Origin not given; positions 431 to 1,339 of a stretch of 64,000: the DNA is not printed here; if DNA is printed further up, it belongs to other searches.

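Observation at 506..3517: Five tandem, translationally coupled GNAT acetyltransferase paralogs under one consensus promoter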

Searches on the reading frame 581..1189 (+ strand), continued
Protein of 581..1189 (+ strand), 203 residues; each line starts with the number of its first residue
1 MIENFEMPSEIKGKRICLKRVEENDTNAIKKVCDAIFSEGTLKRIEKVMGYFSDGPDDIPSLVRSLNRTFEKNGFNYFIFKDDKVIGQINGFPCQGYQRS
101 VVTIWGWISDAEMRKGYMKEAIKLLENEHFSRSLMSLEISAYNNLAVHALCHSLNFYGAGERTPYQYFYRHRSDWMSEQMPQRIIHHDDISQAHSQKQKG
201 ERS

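Call 29: search_protein_representatives(alignment_id=A1)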
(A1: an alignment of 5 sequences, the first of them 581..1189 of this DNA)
Query: 5 sequences, 194 profile positions. Proteins with E-value up to 0.001 (for the whole library): 5460; up to 1e-10: 548; up to 1e-30: 11. The best 150 are listed.
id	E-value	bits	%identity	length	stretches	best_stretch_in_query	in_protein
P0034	1.1e-79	283.1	-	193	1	4-193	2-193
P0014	3.1e-52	193.6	-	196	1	6-192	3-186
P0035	1.7e-47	178.1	-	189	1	1-172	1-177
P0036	2.2e-42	161.4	-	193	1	4-191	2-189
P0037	2.7e-37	144.8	-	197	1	3-163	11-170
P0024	5.8e-35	137.2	-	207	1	3-193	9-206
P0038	5.5e-32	127.5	-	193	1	6-168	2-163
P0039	3.6e-31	124.8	-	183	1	6-176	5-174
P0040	3.7e-31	124.8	-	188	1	3-156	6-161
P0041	5.5e-31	124.2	-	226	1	6-176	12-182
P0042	6.6e-31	124.0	-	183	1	4-172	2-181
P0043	1.8e-30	122.5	-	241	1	7-173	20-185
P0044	2.2e-30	122.3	-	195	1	4-158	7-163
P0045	3.3e-30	121.7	-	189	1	3-163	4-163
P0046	3.5e-30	121.6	-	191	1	1-157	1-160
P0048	1.2e-29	119.9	-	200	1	4-177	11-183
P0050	5.1e-29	117.8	-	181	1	6-167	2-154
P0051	7.6e-29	117.2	-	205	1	4-178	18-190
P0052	1.3e-28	116.4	-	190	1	3-163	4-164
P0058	1.1e-27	113.4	-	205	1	1-180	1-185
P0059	1.5e-27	113.0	-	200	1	3-183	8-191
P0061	2.0e-27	112.6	-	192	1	6-178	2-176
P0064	5.4e-27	111.2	-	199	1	3-179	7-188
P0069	4.1e-26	108.3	-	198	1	6-174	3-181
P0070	8.6e-26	107.3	-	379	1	4-156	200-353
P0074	6.4e-25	104.4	-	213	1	4-156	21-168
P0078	1.1e-24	103.7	-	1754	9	23-162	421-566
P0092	2.4e-23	99.3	-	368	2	24-157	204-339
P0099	2.3e-22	96.1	-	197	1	7-167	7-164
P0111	1.4e-21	93.6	-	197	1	6-171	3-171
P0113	1.9e-21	93.1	-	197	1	2-154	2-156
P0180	1.2e-17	80.8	-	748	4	84-154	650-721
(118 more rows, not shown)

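Call 33: list_cluster_members(proteins=[P0041, P0045, P0064, P0113, P0050, P0069, P0035, P0042, P0058, P0037])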
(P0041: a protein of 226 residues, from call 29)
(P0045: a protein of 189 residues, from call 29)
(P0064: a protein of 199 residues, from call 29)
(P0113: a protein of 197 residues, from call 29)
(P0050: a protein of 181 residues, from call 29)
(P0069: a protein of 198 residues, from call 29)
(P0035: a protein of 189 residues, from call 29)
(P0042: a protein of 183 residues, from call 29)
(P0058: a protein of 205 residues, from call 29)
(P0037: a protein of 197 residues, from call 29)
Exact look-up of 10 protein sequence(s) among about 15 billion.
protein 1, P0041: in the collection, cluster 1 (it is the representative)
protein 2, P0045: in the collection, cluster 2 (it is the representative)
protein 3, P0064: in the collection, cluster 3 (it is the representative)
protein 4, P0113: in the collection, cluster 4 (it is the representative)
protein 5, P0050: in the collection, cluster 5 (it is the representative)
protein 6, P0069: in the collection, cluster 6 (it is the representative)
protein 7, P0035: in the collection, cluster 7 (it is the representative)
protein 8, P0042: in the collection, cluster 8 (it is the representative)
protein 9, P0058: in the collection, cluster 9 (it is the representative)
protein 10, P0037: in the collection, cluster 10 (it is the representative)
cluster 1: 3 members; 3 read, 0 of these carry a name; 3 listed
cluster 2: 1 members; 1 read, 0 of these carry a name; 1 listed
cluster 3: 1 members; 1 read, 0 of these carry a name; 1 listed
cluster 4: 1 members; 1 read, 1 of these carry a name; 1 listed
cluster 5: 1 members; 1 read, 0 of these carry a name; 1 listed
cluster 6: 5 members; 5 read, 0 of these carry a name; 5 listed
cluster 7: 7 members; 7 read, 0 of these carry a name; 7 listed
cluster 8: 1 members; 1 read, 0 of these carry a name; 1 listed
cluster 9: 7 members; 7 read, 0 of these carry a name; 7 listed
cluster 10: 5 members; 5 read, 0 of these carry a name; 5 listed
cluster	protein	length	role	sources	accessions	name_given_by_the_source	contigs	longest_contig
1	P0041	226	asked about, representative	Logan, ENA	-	-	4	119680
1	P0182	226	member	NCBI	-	-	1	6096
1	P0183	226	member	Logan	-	-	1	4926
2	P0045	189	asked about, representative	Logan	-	-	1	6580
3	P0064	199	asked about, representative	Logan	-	-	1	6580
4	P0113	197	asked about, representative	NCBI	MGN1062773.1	MAG: GNAT family N-acetyltransferase [Alphaproteobacteria bacterium]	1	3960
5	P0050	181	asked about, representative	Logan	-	-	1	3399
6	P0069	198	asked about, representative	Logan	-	-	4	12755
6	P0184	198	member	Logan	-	-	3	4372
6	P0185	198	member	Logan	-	-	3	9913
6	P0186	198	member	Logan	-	-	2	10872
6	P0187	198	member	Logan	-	-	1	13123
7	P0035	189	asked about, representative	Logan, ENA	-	-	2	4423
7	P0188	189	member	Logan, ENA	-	-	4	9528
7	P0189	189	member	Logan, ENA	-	-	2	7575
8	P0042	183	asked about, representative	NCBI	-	-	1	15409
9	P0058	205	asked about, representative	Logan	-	-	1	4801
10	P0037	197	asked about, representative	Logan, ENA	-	-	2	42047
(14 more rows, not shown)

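Call 34: find_encoding_contigs(protein=P0018, flank=8000, max_places=3)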
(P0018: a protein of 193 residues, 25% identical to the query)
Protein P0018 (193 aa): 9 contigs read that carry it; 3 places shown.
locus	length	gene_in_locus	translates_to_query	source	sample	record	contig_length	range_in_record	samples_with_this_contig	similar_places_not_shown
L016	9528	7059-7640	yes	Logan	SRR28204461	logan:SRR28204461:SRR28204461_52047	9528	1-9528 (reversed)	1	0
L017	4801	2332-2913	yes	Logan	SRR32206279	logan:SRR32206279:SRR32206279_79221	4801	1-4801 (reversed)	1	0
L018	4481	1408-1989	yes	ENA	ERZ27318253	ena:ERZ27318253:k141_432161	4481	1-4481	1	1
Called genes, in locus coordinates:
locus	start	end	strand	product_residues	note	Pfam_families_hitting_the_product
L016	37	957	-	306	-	PF06342:DUF1057 (weak), PF00561:Abhydrolase_1, PF12146:Hydrolase_4, PF12697:Abhydrolase_6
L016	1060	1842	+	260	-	PF02535:Zip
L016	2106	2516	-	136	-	-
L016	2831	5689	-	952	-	PF00005:ABC_tran (faint), PF02463:SMC_N (faint), PF13555:AAA_29 (faint), PF20703:nSTAND1 (faint), PF17760:UvrA_inter, PF00684:DnaJ_CXXCXGXG (faint), PF17755:UvrA_DNA-bind, PF12399:BCA_ABC_TP_C (faint)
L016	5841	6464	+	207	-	-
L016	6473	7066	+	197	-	PF13302:Acetyltransf_3 (weak)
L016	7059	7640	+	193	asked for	PF13302:Acetyltransf_3, PF00583:Acetyltransf_1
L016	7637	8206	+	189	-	PF13302:Acetyltransf_3, PF00583:Acetyltransf_1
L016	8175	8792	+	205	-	PF13302:Acetyltransf_3, PF00583:Acetyltransf_1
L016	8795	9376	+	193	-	PF13302:Acetyltransf_3, PF00583:Acetyltransf_1 (weak)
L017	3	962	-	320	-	?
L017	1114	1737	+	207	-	-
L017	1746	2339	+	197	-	PF13302:Acetyltransf_3 (weak)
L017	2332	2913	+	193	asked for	PF13302:Acetyltransf_3, PF00583:Acetyltransf_1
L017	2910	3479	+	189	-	PF13302:Acetyltransf_3, PF00583:Acetyltransf_1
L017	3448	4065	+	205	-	PF13302:Acetyltransf_3, PF00583:Acetyltransf_1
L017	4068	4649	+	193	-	PF13302:Acetyltransf_3, PF00583:Acetyltransf_1 (weak)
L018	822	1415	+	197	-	PF13302:Acetyltransf_3 (weak)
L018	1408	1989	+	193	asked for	PF13302:Acetyltransf_3, PF00583:Acetyltransf_1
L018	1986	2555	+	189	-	PF13302:Acetyltransf_3, PF00583:Acetyltransf_1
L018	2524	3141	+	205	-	PF13302:Acetyltransf_3, PF00583:Acetyltransf_1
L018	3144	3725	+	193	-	PF13302:Acetyltransf_3, PF00583:Acetyltransf_1 (weak)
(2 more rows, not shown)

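Call 35: find_encoding_contigs(protein=P0032, flank=8000, max_places=2)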
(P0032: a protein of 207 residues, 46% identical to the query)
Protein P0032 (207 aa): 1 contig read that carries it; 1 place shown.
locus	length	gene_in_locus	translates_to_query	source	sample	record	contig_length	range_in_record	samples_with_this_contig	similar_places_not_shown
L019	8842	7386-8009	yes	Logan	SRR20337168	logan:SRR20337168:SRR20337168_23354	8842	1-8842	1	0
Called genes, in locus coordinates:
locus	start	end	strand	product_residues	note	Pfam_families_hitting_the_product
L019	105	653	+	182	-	PF00160:Pro_isomerase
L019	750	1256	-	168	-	-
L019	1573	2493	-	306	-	PF06342:DUF1057 (weak), PF00561:Abhydrolase_1, PF12146:Hydrolase_4, PF12697:Abhydrolase_6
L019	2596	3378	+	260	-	PF02535:Zip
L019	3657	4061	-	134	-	-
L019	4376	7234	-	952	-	PF00005:ABC_tran (faint), PF02463:SMC_N (faint), PF13555:AAA_29 (faint), PF20703:nSTAND1 (faint), PF17760:UvrA_inter, PF00684:DnaJ_CXXCXGXG (faint), PF17755:UvrA_DNA-bind, PF12399:BCA_ABC_TP_C (faint)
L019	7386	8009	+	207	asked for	-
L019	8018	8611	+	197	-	PF13302:Acetyltransf_3 (weak)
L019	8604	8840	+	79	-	?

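Call 37: find_encoding_contigs(protein=P0005, flank=8000, max_places=2)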
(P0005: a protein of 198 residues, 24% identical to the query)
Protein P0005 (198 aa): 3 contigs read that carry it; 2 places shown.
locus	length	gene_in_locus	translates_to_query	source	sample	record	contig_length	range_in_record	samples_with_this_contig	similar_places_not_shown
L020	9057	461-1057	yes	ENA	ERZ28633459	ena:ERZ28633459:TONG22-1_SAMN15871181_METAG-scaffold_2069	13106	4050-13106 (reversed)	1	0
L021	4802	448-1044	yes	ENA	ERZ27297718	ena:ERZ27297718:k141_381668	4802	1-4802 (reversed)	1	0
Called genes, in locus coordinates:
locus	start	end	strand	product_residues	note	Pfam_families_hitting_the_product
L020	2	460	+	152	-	?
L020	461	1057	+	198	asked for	PF13302:Acetyltransf_3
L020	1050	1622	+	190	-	PF13302:Acetyltransf_3, PF00583:Acetyltransf_1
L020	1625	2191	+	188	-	PF13302:Acetyltransf_3, PF00583:Acetyltransf_1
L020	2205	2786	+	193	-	PF13302:Acetyltransf_3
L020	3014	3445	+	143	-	-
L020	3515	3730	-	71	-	PF01165:Ribosomal_S21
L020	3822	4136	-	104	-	-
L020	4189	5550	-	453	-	PF00587:tRNA-synt_2b, PF03129:HGTP_anticodon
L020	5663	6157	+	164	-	-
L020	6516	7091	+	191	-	-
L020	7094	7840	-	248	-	PF04231:Endonuclease_1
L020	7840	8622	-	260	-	PF03747:ADP_ribosyl_GH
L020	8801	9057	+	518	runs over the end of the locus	PF00149:Metallophos, PF02872:5_nucleotid_C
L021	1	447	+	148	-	?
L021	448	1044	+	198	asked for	PF13302:Acetyltransf_3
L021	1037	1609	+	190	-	PF13302:Acetyltransf_3, PF00583:Acetyltransf_1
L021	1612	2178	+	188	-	PF13302:Acetyltransf_3, PF00583:Acetyltransf_1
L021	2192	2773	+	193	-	PF13302:Acetyltransf_3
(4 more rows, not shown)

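Call 38: find_encoding_contigs(protein=P0009, flank=8000, max_places=2)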
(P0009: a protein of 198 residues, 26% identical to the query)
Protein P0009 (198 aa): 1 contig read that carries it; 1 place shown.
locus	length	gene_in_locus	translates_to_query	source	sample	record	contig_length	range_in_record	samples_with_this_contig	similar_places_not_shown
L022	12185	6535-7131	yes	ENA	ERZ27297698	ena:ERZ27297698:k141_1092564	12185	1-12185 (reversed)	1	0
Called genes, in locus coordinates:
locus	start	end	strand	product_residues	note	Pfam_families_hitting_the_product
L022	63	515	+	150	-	PF22811:Zn_ribbon_NrdR, PF03477:ATP-cone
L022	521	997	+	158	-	PF01029:NusB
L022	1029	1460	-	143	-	-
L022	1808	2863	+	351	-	PF00535:Glycos_transf_2, PF10111:Glyco_tranf_2_2, PF13641:Glyco_tranf_2_3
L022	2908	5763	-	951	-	PF02463:SMC_N (faint), PF00005:ABC_tran (faint), PF13555:AAA_29 (faint), PF20703:nSTAND1 (faint), PF17760:UvrA_inter, PF00684:DnaJ_CXXCXGXG (faint), PF17755:UvrA_DNA-bind, PF12399:BCA_ABC_TP_C (faint)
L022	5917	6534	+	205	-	-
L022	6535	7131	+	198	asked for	PF13302:Acetyltransf_3 (weak)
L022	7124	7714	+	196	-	PF13302:Acetyltransf_3, PF00583:Acetyltransf_1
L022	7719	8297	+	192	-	PF13302:Acetyltransf_3, PF00583:Acetyltransf_1 (weak)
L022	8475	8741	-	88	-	PF00196:GerE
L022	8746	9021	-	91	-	-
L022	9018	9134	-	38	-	-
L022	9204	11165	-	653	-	PF17764:PriA_3primeBD, PF00270:DEAD, PF04851:ResIII, PF18319:Zn_ribbon_PriA, PF00271:Helicase_C (weak), PF18074:PriA_C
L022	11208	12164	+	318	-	PF02899:Phage_int_SAM_1, PF13495:Phage_int_SAM_4 (weak), PF00589:Phage_integrase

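Call 42: search_protein_families(library=padloc, proteins=[window:581-1189:+], max_evalue=0.01)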
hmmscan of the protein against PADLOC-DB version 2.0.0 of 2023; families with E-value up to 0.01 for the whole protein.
window:581-1189:+ (203 aa): 0 families

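Call 47: search_protein_families(library=pfam, proteins=[P0078, P0180, P0070, P0092], max_evalue=0.001)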
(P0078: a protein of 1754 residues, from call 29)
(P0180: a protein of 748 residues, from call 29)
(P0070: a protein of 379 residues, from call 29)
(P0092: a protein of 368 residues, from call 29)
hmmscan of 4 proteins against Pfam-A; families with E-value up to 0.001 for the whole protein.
P0078 (1754 aa): 4 families
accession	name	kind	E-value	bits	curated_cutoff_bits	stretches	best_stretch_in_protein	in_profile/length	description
PF13302.13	Acetyltransf_3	-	1.7e-154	508.6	25.4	9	415-556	4-137/138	Acetyltransferase (GNAT) domain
PF00583.31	Acetyltransf_1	-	5.6e-41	139.9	20.7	4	448-551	15-111/116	Acetyltransferase (GNAT) family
PF13420.13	Acetyltransf_4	-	4.1e-20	72.8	24.3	2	416-566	2-144/155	Acetyltransferase (GNAT) domain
PF13508.13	Acetyltransf_7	-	2.6e-06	28.1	27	0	83-125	6-46/84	Acetyltransferase (GNAT) domain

P0180 (748 aa): 5 families
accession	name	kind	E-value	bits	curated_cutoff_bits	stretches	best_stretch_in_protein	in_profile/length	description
PF13302.13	Acetyltransf_3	-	4e-97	322.8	25.4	4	395-536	1-138/138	Acetyltransferase (GNAT) domain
PF00583.31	Acetyltransf_1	-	9.4e-44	148.8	20.7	4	629-719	28-116/116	Acetyltransferase (GNAT) family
PF13523.12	Acetyltransf_8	-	3.3e-18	66.1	27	0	487-538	89-140/145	Acetyltransferase (GNAT) domain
PF13508.13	Acetyltransf_7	-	4.9e-10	40.1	27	0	86-140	6-61/84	Acetyltransferase (GNAT) domain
PF13420.13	Acetyltransf_4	-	3.1e-08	34.2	24.3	0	646-725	57-140/155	Acetyltransferase (GNAT) domain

P0070 (379 aa): 6 families
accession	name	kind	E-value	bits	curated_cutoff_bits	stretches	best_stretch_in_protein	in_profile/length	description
PF13302.13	Acetyltransf_3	-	2.2e-18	67.7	25.4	1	220-350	11-138/138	Acetyltransferase (GNAT) domain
PF02482.25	Ribosomal_S30AE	-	1.1e-17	64.9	23.7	1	3-96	1-87/88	Sigma 54 modulation protein / S30EA ribosomal protein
PF16321.10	Ribosom_S30AE_C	-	8.5e-15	54.6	25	1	130-182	3-55/57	Sigma 54 modulation/S30EA ribosomal protein C terminus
PF00583.31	Acetyltransf_1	-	1.1e-10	42.3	20.7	1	262-349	28-116/116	Acetyltransferase (GNAT) family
PF13420.13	Acetyltransf_4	-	5.1e-06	27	24.3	1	264-359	46-144/155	Acetyltransferase (GNAT) domain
PF09318.15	Glyco_trans_A_1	-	0.00064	19.8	27.4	0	161-245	105-187/199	Glycosyl transferase 1 domain A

P0092 (368 aa): 4 families
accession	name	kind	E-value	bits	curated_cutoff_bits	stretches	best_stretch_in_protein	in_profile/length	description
PF13302.13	Acetyltransf_3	-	4.9e-43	147.6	25.4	2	196-335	3-138/138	Acetyltransferase (GNAT) domain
PF00583.31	Acetyltransf_1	-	2.2e-20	73.5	20.7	2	220-334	9-116/116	Acetyltransferase (GNAT) family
PF13420.13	Acetyltransf_4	-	3.5e-13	50.3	24.3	2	34-168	21-153/155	Acetyltransferase (GNAT) domain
PF13523.12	Acetyltransf_8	-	8e-05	22.7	27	0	87-154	74-142/145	Acetyltransferase (GNAT) domain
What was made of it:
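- An unrelated family member is fused to the ribosome hibernation factor (P0070, call 47).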
